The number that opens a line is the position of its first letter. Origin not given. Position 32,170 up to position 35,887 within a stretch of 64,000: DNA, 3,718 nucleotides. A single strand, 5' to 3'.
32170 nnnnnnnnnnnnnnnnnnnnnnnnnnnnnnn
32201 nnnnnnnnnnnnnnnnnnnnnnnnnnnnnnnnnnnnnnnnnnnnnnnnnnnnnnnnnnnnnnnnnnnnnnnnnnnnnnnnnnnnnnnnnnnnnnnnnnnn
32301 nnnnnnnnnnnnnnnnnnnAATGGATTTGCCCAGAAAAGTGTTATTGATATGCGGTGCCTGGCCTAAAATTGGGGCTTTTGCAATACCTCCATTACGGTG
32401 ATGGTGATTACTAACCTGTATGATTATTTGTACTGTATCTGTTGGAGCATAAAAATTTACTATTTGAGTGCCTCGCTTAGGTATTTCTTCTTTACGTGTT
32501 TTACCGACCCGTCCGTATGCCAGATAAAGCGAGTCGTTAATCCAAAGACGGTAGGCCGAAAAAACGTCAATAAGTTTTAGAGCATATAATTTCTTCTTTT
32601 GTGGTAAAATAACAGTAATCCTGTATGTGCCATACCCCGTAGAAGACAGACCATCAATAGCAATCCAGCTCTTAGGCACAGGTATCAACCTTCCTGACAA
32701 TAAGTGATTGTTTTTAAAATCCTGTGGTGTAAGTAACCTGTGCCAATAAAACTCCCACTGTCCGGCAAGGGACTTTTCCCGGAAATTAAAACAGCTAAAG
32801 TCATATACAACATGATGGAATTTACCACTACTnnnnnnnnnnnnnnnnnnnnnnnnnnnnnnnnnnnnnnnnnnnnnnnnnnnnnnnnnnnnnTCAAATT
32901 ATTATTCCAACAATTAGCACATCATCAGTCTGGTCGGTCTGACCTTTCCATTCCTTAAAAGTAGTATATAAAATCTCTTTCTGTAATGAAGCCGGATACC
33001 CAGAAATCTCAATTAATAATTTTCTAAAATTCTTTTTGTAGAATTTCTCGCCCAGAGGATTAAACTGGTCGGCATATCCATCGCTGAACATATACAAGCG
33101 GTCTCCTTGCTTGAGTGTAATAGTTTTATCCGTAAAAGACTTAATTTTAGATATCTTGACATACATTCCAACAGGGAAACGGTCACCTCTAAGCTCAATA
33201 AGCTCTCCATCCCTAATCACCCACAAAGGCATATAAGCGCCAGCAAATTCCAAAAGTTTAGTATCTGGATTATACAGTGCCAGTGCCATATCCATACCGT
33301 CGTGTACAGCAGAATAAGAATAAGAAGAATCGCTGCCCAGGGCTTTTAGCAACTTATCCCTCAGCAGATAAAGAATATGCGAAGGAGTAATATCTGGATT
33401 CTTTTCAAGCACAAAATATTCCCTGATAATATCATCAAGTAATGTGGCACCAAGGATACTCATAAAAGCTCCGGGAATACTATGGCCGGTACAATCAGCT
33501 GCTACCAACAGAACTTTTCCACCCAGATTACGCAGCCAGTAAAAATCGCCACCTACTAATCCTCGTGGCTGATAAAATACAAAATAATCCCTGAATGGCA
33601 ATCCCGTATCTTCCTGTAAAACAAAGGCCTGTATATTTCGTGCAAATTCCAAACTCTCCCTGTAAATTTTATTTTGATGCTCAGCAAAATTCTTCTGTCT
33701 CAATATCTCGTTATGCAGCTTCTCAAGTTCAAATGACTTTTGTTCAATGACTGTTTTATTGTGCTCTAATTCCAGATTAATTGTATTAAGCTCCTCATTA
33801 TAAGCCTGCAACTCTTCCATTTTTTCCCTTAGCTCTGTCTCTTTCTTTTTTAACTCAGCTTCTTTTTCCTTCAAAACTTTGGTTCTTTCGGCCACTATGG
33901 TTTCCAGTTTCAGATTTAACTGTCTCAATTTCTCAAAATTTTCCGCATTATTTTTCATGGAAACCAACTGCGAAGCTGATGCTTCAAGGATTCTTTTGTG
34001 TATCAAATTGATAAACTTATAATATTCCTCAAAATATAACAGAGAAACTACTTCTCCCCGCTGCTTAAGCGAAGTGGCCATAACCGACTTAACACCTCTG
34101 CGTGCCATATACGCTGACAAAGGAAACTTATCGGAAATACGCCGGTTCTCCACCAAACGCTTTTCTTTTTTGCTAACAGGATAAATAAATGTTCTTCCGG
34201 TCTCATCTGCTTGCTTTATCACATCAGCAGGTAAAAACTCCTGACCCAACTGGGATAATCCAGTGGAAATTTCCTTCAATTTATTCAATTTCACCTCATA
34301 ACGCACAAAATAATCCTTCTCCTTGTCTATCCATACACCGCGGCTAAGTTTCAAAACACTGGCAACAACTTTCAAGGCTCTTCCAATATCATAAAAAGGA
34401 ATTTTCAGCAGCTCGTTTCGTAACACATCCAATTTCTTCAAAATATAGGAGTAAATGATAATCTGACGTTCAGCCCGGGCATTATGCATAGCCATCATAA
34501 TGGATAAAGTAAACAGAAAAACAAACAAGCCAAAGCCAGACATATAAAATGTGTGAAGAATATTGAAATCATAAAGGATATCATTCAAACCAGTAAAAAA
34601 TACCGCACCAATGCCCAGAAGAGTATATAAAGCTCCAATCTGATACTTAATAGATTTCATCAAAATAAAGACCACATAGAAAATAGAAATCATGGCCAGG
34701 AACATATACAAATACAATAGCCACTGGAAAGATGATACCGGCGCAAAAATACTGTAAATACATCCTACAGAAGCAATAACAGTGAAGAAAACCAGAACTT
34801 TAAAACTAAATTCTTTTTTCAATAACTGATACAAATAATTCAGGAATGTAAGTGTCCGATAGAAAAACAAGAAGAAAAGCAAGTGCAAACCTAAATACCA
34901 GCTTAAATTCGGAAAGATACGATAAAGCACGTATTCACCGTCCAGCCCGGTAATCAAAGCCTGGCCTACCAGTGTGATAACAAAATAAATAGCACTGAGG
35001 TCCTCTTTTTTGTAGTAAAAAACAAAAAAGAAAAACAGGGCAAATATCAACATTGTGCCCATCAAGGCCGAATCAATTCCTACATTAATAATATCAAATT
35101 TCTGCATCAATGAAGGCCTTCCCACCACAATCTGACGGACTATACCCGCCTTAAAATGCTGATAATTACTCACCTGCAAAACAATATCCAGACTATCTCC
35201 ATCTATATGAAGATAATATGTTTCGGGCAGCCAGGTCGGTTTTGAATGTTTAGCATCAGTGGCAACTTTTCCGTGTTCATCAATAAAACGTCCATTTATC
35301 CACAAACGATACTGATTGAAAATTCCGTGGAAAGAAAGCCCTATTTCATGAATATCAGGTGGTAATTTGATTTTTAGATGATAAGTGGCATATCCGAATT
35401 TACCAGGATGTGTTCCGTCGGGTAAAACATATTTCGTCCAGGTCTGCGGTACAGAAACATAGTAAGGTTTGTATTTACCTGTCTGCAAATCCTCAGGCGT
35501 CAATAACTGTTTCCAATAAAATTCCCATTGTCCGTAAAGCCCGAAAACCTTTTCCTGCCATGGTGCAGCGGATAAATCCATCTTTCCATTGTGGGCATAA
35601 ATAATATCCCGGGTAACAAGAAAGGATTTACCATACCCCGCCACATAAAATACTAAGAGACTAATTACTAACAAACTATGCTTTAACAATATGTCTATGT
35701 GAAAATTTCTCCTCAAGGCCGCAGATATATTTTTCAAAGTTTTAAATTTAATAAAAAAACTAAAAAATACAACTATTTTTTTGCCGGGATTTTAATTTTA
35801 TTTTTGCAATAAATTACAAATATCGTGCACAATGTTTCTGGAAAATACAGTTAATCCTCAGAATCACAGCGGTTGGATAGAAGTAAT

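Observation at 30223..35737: Tandem 7TMR-DISM receptor paralogues: one intact PP2C, one with the catalytic aspartates replaced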

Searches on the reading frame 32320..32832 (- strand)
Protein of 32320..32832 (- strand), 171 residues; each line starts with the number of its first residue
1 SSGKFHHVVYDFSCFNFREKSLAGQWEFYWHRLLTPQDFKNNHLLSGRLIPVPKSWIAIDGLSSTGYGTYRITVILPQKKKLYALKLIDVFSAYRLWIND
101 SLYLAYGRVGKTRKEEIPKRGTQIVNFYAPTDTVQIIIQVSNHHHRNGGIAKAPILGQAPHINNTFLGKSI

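Call 54: search_solved_structures(query=A4, max_evalue=10, show_alignments=2)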
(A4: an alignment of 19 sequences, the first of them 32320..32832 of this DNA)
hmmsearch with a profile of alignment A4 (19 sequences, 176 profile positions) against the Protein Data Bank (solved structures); distinct sequences matched with E-value up to 10: 52.
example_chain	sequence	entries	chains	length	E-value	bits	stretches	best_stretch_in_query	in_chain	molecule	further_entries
6ed1_A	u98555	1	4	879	7.1e-05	25.3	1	43-113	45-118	Glycosyl hydrolase family 2, sugar binding domain protein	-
6u7i_A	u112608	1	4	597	0.00015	24.2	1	23-115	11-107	Beta-glucuronidase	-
8e72_A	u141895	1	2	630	0.0003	23.3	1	21-115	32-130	Glycosyl hydrolase family 2, TIM barrel domain protein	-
8dhv_A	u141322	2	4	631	0.0003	23.3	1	21-115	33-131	Glycosyl hydrolase family 2, TIM barrel domain protein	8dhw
3dec_A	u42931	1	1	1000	0.0005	22.6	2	22-62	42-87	Beta-galactosidase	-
3bga_A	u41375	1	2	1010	0.0019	20.7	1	76-114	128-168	Beta-galactosidase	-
5uj6_A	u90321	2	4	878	0.003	20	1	18-114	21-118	Glycosyl hydrolases family 2, sugar binding domain protein | Beta-galactosidase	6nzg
6u7j_A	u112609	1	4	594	0.0049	19.3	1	21-114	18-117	Beta-glucuronidase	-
6s6z_A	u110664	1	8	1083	0.02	17.3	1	23-61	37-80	Beta-galactosidase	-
6sd0_A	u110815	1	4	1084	0.02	17.3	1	23-61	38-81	Beta-galactosidase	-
6bjw_A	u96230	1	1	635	0.029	16.8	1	24-115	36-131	Glycoside Hydrolase Family 2 candidate b-glucuronidase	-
6bjq_A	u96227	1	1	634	0.029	16.8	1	24-115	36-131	Glycoside Hydrolase Family 2 candidate b-glucuronidase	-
8dhl_A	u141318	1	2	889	0.032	16.7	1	52-110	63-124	Glycosyl hydrolase family 2, sugar binding domain protein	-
6bo6_A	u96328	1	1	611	0.036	16.5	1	25-115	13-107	Glycoside Hydrolase Family 2 candidate b-glucuronidase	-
6d4o_A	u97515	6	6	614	0.039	16.4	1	25-115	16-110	Beta-glucuronidase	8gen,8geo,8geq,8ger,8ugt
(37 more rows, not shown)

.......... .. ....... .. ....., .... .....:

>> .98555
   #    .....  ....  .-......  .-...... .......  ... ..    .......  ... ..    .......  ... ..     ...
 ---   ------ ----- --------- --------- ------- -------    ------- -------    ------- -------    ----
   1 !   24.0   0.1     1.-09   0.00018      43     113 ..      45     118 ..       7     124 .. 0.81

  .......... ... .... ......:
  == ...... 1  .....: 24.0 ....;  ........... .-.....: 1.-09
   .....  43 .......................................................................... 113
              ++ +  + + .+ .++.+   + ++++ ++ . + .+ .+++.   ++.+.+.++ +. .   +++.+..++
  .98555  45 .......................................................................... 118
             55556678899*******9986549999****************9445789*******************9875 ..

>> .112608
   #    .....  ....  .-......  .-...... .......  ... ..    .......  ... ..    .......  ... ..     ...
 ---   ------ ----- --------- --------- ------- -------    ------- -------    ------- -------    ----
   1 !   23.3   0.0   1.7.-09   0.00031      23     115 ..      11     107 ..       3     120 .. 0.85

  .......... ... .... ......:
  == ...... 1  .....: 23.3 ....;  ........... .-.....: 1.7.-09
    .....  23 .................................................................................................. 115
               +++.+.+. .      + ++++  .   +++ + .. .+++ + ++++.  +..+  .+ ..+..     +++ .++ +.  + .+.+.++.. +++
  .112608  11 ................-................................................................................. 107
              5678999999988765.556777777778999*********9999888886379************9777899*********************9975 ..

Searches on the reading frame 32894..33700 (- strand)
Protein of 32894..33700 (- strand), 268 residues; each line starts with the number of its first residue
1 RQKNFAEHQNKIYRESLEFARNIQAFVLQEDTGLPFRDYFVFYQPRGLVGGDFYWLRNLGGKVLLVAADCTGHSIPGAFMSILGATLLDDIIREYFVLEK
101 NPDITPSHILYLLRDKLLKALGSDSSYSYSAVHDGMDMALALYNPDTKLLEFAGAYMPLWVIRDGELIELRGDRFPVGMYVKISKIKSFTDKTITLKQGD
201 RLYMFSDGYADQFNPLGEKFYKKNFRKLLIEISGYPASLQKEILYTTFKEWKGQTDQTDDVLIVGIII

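Call 14: search_solved_structures(query=window:32894-33700:-, max_evalue=0.01, show_alignments=2)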
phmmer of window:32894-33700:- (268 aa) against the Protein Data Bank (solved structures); distinct sequences matched with E-value up to 0.01: 1.
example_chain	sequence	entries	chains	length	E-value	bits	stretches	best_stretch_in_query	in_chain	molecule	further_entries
6k4e_A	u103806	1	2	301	5e-22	82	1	6-264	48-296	Putative serine phosphatase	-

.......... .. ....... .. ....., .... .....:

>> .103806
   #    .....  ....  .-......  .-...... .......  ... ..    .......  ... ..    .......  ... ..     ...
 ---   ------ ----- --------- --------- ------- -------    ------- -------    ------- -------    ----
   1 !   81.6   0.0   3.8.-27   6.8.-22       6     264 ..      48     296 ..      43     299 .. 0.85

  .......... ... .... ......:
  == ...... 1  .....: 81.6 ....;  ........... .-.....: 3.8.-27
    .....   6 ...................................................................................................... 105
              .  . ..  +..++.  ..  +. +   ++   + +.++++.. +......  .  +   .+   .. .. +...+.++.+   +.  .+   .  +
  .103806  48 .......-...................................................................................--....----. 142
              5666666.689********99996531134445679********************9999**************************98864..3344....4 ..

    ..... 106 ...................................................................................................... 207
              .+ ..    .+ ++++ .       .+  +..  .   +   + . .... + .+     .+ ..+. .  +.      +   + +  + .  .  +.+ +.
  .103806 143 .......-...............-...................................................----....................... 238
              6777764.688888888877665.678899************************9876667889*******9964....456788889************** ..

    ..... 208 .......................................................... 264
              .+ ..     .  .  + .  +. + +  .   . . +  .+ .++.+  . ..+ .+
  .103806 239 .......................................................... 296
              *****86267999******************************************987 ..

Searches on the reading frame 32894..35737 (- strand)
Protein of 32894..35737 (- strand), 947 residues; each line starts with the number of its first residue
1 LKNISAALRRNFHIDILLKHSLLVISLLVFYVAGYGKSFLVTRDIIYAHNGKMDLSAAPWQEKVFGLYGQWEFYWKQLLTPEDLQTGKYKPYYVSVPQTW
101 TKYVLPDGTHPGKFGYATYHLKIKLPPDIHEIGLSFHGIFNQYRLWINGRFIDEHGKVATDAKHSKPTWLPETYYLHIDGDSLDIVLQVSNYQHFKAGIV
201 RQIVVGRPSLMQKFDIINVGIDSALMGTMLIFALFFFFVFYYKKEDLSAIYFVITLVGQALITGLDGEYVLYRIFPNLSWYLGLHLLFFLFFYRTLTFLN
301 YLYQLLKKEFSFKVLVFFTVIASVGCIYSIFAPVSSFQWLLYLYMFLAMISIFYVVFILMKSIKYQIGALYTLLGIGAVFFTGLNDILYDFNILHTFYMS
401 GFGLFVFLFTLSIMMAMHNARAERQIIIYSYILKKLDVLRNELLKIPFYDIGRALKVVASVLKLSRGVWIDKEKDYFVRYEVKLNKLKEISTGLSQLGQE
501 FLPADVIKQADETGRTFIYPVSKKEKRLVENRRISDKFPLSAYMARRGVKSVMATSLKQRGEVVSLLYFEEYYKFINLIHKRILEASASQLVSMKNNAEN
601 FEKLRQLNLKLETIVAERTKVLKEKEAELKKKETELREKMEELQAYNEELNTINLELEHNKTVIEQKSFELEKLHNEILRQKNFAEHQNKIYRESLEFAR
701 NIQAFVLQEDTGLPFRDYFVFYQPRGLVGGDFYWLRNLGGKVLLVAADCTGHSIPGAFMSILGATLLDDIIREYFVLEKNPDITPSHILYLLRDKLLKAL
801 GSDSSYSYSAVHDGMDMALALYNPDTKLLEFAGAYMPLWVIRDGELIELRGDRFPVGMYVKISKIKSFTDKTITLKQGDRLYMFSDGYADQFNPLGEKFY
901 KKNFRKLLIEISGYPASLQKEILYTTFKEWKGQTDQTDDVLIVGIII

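Call 3: search_protein_families(library=pfam, proteins=[window:32894-35737:-], max_evalue=0.1)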
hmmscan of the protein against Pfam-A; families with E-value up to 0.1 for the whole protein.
window:32894-35737:- (947 aa): 3 families
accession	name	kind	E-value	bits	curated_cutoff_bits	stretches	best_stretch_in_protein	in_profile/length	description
PF07228.17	SpoIIE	-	2.6e-19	70.3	25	1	740-943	3-187/192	Stage II sporulation protein E (SpoIIE)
PF07695.17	7TMR-DISM_7TM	-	5e-13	49.9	29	1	221-416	4-203/205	7TM diverse intracellular signalling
PF02837.24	Glyco_hydro_2_N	-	0.075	13.4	28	0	106-157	56-109/169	Glycosyl hydrolases family 2, sugar binding domain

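Call 51: search_protein_families(library=ncbifam, proteins=[window:32894-35737:-], max_evalue=0.01)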
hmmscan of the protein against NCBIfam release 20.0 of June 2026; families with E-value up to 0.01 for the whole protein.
window:32894-35737:- (947 aa): 1 family
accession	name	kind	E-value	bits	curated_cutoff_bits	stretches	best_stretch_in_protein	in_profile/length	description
NF038263.1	prot_phos_SiaA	equivalog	4.3e-35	121.4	700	1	681-944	401-654/658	biofilm regulation protein phosphatase SiaA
